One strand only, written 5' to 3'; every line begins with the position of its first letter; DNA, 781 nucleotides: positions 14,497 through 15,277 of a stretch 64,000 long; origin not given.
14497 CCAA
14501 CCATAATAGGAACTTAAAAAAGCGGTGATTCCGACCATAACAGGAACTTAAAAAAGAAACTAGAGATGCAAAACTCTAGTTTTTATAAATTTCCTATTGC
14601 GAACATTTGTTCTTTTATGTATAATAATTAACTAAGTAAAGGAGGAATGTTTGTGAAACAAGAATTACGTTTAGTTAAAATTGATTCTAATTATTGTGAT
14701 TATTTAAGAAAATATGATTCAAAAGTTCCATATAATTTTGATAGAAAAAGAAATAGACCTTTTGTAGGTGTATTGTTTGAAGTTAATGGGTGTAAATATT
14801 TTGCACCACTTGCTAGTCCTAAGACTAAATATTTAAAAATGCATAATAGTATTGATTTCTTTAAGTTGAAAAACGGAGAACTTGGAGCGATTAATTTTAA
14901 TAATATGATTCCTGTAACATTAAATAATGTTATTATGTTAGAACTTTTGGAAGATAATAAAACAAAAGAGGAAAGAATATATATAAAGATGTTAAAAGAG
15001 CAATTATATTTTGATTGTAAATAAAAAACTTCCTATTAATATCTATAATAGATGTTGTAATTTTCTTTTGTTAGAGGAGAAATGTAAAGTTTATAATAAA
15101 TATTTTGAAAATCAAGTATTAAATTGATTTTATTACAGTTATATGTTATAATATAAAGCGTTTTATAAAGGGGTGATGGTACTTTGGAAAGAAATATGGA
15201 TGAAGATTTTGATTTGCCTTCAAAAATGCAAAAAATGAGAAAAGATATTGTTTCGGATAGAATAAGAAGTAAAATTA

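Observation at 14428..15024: Type III toxin-antitoxin-like module: promoter, two 34-35 nt direct repeats, terminator, ToxN/AbiQ-like ORF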

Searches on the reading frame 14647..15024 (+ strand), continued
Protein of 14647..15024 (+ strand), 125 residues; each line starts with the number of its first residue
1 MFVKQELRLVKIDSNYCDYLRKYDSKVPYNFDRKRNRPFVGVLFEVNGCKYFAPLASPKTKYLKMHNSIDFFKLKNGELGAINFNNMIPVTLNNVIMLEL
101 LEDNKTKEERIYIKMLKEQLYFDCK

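Call 60: get_annotated_region(hit=H7, flank=500)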
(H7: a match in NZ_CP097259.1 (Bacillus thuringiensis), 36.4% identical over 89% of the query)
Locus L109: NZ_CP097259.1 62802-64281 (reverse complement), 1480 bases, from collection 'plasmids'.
description: Bacillus thuringiensis strain Bt Gxmzu777-1 plasmid pb, complete sequence
organism: Bacillus thuringiensis (NCBI taxid 1428)
taxonomy: Bacteria; Bacillota; Bacilli; Bacillales; Bacillaceae; Bacillus; Bacillus thuringiensis
host: -; source: pure culture,surface soil; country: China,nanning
typing (MOB-suite, as given by PLSDB): conjugative; replicon rep_cluster_125,rep_cluster_163,rep_cluster_169; relaxase MOBP,MOBP; mating-pair formation MPF_T
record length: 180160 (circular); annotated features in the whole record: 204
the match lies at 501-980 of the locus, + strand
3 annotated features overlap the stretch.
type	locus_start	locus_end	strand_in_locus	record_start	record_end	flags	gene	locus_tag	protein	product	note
CDS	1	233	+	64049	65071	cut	-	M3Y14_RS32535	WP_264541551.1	DUF3991 and TOPRIM domain-containing protein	GO:0006260 - DNA replication [Evidence IEA]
CDS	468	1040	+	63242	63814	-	-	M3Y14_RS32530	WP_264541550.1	type III toxin-antitoxin system ToxN/AbiQ family toxin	-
CDS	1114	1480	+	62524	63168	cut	-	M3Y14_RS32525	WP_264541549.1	hypothetical protein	-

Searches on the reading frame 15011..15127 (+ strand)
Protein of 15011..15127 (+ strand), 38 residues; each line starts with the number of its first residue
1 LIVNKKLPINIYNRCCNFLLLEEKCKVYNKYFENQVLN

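Call 3: search_protein_families(library=pfam, proteins=[window:15011-15127:+], max_evalue=0.1)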
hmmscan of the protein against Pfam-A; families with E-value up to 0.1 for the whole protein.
window:15011-15127:+ (38 aa): 1 family
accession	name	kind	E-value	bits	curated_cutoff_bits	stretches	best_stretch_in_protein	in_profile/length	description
PF13958.12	ToxN_toxin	-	0.0056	17.3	25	1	7-28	139-159/159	Toxin ToxN, type III toxin-antitoxin system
